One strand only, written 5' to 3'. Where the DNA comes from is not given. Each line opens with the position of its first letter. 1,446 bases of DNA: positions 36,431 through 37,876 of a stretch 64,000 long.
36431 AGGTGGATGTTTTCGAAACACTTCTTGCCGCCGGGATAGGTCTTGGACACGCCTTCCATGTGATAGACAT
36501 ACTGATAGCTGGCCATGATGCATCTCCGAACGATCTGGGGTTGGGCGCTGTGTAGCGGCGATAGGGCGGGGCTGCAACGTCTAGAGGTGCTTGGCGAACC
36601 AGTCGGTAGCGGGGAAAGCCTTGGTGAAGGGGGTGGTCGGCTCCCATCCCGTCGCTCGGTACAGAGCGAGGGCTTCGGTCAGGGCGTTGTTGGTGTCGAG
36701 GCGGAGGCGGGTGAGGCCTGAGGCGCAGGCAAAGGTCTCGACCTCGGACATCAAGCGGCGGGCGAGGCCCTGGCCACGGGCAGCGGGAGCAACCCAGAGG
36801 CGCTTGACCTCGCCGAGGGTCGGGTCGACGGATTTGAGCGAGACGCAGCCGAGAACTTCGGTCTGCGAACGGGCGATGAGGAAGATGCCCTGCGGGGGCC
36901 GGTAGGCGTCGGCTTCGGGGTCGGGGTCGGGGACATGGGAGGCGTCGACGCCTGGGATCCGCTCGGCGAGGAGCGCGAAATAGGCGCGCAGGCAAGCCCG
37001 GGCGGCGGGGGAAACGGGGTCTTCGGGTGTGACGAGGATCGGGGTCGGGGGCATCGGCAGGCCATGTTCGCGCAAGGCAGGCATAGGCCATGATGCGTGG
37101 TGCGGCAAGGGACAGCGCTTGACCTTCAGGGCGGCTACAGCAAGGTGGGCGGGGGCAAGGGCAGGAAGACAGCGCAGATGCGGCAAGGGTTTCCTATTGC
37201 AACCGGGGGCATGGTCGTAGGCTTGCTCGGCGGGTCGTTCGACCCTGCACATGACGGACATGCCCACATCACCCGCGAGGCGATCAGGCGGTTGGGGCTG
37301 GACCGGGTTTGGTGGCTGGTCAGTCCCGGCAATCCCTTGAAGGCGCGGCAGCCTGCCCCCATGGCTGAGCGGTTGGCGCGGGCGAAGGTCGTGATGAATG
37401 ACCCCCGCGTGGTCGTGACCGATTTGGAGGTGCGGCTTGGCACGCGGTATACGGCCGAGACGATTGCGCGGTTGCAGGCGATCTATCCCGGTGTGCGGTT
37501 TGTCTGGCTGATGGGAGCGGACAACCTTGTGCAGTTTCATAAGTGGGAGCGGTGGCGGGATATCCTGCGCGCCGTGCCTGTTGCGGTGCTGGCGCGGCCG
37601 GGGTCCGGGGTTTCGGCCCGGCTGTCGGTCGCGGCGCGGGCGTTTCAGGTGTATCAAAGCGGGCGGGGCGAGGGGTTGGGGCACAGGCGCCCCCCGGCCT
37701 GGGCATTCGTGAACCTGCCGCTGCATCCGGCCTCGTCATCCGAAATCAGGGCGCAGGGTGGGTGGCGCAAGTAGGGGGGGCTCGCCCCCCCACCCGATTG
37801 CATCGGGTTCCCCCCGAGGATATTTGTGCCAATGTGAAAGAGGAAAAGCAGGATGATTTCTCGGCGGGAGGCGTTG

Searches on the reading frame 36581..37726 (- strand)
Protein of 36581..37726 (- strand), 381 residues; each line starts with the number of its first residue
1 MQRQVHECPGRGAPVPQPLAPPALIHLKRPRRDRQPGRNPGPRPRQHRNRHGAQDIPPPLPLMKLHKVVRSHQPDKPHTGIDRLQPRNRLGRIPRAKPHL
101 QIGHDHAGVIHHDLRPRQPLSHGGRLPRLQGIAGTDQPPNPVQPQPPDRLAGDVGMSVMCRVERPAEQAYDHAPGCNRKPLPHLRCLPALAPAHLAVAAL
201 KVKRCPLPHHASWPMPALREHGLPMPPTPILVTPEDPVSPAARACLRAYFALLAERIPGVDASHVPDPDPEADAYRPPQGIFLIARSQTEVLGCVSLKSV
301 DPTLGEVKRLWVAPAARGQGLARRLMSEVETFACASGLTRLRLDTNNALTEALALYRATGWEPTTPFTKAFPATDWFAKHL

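Call 69: search_protein_families(library=pfam, proteins=[window:36581-37726:-], max_evalue=0.01)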
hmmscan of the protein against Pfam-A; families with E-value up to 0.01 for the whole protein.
window:36581-37726:- (381 aa): 3 families
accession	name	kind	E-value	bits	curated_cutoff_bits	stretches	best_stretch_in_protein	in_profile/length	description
PF00583.31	Acetyltransf_1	-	9.5e-16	58.6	20.7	1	269-360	23-115/116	Acetyltransferase (GNAT) family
PF13508.13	Acetyltransf_7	-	1.1e-12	48.6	27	1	279-362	2-83/84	Acetyltransferase (GNAT) domain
PF13673.13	Acetyltransf_10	-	2.1e-08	34.6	23.6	1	282-366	33-112/128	Acetyltransferase (GNAT) domain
